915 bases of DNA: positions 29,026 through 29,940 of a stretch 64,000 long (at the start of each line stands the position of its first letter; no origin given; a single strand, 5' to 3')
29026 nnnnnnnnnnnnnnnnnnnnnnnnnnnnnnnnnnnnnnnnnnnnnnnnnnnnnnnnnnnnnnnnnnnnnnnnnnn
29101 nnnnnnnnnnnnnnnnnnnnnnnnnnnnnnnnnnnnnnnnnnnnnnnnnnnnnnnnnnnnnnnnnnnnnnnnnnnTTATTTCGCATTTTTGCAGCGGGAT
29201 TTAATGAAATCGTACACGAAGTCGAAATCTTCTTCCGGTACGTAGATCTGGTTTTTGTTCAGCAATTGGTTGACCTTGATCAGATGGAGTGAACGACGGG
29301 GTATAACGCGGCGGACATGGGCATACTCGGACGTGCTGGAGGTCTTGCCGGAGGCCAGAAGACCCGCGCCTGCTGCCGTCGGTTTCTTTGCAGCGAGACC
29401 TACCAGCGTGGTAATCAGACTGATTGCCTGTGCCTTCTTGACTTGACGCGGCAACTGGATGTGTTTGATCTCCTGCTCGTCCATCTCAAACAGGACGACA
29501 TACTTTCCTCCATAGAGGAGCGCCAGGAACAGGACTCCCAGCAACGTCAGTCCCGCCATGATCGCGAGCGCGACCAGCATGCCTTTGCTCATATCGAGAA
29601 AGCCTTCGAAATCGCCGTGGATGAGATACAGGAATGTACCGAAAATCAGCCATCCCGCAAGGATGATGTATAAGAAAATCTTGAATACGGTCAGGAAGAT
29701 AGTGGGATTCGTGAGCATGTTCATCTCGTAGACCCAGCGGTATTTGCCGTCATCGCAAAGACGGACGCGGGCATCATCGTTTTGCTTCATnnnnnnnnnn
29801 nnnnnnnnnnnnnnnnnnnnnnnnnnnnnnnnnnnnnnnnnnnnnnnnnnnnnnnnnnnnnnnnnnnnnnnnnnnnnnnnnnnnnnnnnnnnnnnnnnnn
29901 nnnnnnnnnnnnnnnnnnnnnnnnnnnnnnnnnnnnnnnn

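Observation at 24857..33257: Four-gene operon of membrane proteins without recognisable enzymatic motifs, including two giant paralogue-containing proteins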

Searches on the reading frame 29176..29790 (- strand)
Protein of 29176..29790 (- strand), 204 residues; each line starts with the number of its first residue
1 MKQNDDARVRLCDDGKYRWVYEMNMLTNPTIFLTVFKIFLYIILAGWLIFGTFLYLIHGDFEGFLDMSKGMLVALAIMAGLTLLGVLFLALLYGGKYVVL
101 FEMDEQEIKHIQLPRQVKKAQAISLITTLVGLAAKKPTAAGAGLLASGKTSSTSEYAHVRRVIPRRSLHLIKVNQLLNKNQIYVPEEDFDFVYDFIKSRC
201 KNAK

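Call 3: search_protein_families(library=pfam, proteins=[window:29176-29790:-], max_evalue=1)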
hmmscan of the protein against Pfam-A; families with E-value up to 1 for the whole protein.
window:29176-29790:- (204 aa): 1 family
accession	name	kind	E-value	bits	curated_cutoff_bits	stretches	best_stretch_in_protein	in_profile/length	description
PF19942.4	DUF6404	-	0.028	15.2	27.6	1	17-86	29-94/115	Family of unknown function (DUF6404)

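Call 4: search_protein_families(library=ncbifam, proteins=[window:29176-29790:-], max_evalue=1)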
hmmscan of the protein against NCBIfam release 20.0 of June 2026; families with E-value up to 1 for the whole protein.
window:29176-29790:- (204 aa): 0 families

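Call 5: search_protein_families(library=padloc, proteins=[window:29176-29790:-], max_evalue=1)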
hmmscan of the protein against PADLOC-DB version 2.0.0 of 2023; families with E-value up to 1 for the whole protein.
window:29176-29790:- (204 aa): 0 families

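Call 6: search_protein_families(library=phrogs, proteins=[window:29176-29790:-], max_evalue=1)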
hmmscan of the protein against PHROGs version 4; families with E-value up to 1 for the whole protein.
window:29176-29790:- (204 aa): 0 families

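Call 41: find_homologous_proteins(query=window:29176-29790:-)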
Query window:29176-29790:- (204 aa): 1266 proteins with E <= 0.001 among 1847 candidates; the best 120 are listed.
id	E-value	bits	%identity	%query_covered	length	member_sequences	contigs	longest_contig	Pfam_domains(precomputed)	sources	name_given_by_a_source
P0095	6.4e-128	442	98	100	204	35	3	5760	-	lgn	-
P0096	2.3e-122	424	93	100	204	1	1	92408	-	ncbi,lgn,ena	-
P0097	5.4e-122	423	94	100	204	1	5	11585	-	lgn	-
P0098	1.4e-121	422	94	100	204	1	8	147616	-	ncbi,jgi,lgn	jgi:hypothetical protein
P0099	1.9e-121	421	93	100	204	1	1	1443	-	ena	-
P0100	3.3e-121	420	93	100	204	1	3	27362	-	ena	-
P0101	6.6e-121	419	92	100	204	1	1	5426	-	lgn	-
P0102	1.7e-120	418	93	100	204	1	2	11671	-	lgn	-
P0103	1.9e-120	418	93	100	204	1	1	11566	-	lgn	-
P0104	5.4e-120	416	93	100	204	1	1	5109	-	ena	-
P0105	6.8e-120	416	92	100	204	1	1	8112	-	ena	-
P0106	1.5e-119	415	91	100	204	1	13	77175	-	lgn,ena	-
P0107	2.1e-119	414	91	100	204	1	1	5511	-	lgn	-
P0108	3.0e-119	414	92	100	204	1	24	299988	-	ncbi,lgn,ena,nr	ncbi:MAG: hypothetical protein IJP77_05710 [Bacteroidales bacterium]|nr:hypothetical protein [Bacter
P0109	8.2e-119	413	91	100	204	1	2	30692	-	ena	-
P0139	9.3e-102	357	82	96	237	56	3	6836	PF13240.12,PF12773.14,PF13248.12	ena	-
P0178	5.1e-90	319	71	96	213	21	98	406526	-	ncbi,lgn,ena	-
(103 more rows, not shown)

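Call 43: find_encoding_contigs(protein=P0178, flank=8000, max_places=4)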
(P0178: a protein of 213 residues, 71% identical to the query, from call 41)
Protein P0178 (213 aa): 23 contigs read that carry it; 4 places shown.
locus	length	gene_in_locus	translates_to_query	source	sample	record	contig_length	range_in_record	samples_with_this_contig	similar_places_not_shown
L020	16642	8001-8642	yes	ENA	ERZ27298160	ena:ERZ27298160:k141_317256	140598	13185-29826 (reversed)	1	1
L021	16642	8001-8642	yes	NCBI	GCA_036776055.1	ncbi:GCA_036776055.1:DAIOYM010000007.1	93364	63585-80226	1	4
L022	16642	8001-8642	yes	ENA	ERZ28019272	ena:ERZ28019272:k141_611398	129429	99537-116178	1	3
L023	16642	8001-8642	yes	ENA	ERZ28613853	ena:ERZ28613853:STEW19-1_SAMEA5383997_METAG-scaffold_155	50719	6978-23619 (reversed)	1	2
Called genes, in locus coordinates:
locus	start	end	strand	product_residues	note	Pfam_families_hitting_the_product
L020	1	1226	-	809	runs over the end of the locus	PF17900:Peptidase_M1_N, PF01433:Peptidase_M1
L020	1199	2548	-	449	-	PF02667:SCFA_trans, PF03606:DcuC, PF03806:ABG_transport (weak)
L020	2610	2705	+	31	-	-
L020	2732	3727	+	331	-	-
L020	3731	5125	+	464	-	PF00005:ABC_tran, PF13304:AAA_21 (faint), PF08402:TOBE_2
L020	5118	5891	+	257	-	PF00528:BPD_transp_1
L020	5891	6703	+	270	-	PF00528:BPD_transp_1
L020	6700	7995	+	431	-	PF01547:SBP_bac_1, PF13416:SBP_bac_8, PF13343:SBP_bac_6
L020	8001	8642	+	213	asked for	-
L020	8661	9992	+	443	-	PF01554:MatE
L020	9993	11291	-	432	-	PF05496:RuvB_N, PF00158:Sigma54_activat (faint), PF20720:nSTAND3 (weak), PF00004:AAA, PF07728:AAA_5 (weak), PF13173:AAA_14 (weak), PF16193:AAA_assoc_2, PF12002:MgsA_C, +2 more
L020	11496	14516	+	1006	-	PF13620:CarboxypepD_reg, PF13715:CarbopepD_reg_2, PF07715:Plug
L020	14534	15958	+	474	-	PF14322:SusD-like_3, PF07980:SusD_RagB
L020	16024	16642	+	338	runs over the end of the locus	-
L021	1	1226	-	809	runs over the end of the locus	PF17900:Peptidase_M1_N, PF01433:Peptidase_M1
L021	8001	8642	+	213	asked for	-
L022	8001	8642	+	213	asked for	-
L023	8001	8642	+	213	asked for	-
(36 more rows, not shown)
